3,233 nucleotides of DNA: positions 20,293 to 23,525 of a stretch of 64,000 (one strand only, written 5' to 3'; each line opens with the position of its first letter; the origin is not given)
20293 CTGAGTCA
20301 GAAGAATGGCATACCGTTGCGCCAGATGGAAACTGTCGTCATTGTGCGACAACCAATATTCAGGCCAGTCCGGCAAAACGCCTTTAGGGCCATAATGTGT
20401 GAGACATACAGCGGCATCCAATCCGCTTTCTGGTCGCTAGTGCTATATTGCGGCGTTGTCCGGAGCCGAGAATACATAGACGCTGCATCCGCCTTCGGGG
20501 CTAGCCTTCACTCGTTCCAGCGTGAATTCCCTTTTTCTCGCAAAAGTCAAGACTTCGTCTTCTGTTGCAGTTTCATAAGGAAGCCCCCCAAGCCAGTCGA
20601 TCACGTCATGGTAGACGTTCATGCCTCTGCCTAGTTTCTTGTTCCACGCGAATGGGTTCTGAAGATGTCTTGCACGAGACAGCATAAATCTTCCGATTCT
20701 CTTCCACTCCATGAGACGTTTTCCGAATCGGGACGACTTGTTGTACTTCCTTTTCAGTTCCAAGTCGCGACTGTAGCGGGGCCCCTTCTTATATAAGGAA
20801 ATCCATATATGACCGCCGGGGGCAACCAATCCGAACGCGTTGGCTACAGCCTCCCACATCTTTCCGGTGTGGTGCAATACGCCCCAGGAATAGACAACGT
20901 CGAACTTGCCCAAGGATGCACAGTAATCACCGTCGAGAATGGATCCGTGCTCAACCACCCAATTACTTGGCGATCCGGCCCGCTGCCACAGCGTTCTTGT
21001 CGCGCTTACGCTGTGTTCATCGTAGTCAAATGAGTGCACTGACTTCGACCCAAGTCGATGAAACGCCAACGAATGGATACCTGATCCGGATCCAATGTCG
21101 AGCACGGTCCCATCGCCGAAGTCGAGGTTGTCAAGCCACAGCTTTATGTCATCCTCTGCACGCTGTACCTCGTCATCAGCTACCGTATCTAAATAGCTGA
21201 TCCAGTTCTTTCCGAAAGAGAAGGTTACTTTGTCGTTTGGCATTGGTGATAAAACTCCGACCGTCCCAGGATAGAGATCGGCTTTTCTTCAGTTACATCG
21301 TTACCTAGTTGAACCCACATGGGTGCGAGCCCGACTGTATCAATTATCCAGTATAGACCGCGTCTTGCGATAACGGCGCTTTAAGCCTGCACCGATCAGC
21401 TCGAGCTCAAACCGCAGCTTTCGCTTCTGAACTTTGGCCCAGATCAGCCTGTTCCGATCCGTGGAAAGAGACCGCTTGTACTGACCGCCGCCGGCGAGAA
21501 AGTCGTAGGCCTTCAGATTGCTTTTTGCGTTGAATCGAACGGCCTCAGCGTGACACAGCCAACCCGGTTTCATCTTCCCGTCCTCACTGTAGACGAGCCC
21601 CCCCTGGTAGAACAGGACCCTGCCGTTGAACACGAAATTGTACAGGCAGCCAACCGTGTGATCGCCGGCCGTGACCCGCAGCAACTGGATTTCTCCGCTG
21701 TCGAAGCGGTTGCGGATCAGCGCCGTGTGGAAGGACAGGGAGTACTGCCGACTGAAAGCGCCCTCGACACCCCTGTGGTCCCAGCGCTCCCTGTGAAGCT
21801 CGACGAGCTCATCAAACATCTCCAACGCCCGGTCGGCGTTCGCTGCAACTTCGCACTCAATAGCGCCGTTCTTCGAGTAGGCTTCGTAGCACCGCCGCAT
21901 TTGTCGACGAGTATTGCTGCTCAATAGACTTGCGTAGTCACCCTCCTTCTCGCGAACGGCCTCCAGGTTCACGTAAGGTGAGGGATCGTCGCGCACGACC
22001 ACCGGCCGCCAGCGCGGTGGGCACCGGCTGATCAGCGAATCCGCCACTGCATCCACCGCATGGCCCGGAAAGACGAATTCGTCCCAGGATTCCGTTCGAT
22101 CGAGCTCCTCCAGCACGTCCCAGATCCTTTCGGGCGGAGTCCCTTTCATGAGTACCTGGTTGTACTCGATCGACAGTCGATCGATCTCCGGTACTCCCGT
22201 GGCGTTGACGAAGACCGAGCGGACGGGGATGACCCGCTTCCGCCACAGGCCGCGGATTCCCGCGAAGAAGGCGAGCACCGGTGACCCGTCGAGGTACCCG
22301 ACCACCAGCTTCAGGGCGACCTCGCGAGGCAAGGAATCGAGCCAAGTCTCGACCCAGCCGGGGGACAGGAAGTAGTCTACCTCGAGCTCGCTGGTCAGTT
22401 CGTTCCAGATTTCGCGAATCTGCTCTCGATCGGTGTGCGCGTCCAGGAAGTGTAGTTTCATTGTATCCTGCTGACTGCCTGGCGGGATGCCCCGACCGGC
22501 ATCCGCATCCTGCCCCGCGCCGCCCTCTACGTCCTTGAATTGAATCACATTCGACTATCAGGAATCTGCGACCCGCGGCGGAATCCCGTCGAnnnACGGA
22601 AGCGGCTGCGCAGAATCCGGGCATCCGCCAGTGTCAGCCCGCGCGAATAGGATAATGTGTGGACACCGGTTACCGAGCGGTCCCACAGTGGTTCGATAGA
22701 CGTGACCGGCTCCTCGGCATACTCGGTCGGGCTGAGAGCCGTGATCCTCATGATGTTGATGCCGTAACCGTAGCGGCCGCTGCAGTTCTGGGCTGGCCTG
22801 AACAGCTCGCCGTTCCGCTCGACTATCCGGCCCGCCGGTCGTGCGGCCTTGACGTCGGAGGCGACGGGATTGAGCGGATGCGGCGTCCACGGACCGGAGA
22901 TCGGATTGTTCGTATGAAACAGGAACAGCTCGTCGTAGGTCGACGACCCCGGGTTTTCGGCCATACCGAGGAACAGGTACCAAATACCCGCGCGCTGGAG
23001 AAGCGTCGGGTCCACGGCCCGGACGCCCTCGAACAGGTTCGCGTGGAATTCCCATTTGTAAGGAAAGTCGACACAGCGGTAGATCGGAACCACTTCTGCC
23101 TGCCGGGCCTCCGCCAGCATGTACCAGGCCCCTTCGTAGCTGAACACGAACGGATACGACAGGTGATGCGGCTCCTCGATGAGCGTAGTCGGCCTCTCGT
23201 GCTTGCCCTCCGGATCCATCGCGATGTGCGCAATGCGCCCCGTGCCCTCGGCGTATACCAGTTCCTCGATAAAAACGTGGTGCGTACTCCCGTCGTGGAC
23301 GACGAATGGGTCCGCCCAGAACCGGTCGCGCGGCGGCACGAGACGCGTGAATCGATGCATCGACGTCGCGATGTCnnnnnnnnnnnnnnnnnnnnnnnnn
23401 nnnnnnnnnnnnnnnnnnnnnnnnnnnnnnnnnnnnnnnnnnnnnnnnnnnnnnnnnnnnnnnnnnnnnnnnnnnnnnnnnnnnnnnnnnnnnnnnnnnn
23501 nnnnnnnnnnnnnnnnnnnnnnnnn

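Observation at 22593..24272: Formyltransferase-fold domain (Asn replaced by Ser) fused to a beta-propeller-like domain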

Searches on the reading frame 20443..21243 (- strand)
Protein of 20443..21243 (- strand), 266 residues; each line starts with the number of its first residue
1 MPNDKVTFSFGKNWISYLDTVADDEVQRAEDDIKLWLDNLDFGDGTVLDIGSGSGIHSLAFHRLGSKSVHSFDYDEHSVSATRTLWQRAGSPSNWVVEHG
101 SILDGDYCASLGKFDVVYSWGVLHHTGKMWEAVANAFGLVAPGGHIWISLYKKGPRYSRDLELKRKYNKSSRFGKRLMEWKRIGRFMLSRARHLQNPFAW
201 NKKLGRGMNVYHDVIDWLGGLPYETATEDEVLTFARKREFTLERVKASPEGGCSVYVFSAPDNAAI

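Call 7: search_protein_families(library=pfam, proteins=[window:20443-21243:-], max_evalue=0.001)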
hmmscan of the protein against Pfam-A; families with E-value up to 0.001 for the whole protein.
window:20443-21243:- (266 aa): 7 families
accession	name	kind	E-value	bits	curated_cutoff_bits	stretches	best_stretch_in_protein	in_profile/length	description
PF13649.12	Methyltransf_25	-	1.8e-11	45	27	1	47-144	1-97/97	Methyltransferase domain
PF13847.12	Methyltransf_31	-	2.7e-11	43.8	27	1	44-167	4-122/145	Methyltransferase domain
PF13489.12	Methyltransf_23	-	4.4e-11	43.2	27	1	41-155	20-123/164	Methyltransferase domain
PF08242.18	Methyltransf_12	-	1.1e-10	42.5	30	1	48-146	1-98/98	Methyltransferase domain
PF08241.18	Methyltransf_11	-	2.6e-10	41.2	21.2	1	48-148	1-95/95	Methyltransferase domain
PF06325.19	PrmA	-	7.8e-10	39.2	22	1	36-119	154-232/296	Ribosomal protein L11 methyltransferase (PrmA)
PF05175.20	MTS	-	0.00055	20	23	1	37-153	24-143/170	Methyltransferase small domain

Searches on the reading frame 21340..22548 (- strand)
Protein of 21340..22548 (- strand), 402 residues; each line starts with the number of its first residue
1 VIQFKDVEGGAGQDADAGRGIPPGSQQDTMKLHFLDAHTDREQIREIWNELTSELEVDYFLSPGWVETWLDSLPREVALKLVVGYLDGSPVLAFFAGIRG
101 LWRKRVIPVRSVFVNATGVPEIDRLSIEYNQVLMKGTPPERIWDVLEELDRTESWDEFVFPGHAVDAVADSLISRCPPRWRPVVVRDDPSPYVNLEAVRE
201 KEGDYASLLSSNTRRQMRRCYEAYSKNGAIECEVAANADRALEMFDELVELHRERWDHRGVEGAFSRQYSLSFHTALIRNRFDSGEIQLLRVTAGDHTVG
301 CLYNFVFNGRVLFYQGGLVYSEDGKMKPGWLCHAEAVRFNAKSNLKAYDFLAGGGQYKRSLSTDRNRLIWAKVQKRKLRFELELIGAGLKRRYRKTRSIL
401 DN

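Call 7: search_protein_families(library=pfam, proteins=[window:21340-22548:-], max_evalue=0.001)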
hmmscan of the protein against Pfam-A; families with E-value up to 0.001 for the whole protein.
window:21340-22548:- (402 aa): 1 family
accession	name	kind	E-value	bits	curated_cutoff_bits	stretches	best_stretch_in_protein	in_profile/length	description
PF13480.13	Acetyltransf_6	-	2.9e-25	89.5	22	1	211-359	1-143/143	Acetyltransferase (GNAT) domain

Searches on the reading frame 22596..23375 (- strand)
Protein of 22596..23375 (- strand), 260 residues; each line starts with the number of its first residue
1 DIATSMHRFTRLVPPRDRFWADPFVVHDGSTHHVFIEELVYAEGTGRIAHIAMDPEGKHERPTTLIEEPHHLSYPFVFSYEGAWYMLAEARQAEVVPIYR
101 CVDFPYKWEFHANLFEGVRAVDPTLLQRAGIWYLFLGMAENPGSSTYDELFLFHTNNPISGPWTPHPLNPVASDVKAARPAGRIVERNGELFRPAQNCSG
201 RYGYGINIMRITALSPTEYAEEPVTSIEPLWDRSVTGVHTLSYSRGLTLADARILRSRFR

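Call 38: search_solved_structures(query=A4, max_evalue=10, show_alignments=4)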
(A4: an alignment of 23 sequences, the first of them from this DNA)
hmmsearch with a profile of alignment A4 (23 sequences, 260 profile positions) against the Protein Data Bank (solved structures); distinct sequences matched with E-value up to 10: 5.
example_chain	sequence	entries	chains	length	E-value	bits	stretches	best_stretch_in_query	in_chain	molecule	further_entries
3d5y_A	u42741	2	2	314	0.3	13.8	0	9-51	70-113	Intracellular arabinanase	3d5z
6f1g_A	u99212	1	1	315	0.3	13.8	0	9-51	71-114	Intracellular endo-alpha-(1->5)-L-arabinanase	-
3qed_A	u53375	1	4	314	0.82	12.4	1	113-192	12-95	Beta-xylosidase/alpha-L-arabinfuranosidase, gly43N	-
3qee_A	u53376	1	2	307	0.95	12.2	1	113-192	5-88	Beta-xylosidase/alpha-L-arabinfuranosidase, gly43N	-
4qqs_A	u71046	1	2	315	3.2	10.4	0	74-102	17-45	Glycoside hydrolase family 43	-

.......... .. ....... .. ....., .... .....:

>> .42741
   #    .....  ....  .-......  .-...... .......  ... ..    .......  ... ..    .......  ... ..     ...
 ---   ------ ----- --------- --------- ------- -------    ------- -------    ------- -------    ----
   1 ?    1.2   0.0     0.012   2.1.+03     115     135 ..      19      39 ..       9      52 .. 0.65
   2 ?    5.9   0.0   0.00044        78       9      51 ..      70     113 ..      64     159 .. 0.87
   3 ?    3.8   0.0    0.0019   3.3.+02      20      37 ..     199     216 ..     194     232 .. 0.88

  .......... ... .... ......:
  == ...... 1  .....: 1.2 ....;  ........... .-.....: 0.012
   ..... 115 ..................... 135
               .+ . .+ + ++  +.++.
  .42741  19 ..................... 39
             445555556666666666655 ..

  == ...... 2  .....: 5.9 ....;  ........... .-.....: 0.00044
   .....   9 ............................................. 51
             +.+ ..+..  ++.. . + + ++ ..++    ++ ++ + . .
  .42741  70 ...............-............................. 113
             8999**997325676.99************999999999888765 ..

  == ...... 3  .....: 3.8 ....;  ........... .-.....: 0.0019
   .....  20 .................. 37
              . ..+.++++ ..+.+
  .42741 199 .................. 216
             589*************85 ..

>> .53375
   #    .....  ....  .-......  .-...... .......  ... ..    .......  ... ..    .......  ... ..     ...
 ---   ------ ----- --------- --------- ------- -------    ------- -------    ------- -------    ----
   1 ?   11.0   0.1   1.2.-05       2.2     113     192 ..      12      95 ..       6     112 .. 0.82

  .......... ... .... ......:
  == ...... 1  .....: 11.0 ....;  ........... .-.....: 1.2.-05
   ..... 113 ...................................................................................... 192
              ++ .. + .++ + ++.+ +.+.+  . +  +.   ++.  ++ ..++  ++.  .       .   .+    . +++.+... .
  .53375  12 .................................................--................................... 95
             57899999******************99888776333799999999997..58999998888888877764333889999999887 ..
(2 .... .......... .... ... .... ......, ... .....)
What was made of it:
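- On Glycoside hydrolase family 43 (Pfam PF04616): Profile vs PDB sequences gives E about 0.3 (call 38).
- A profile search against PDB sequences gives only E about 0.3 (call 38).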
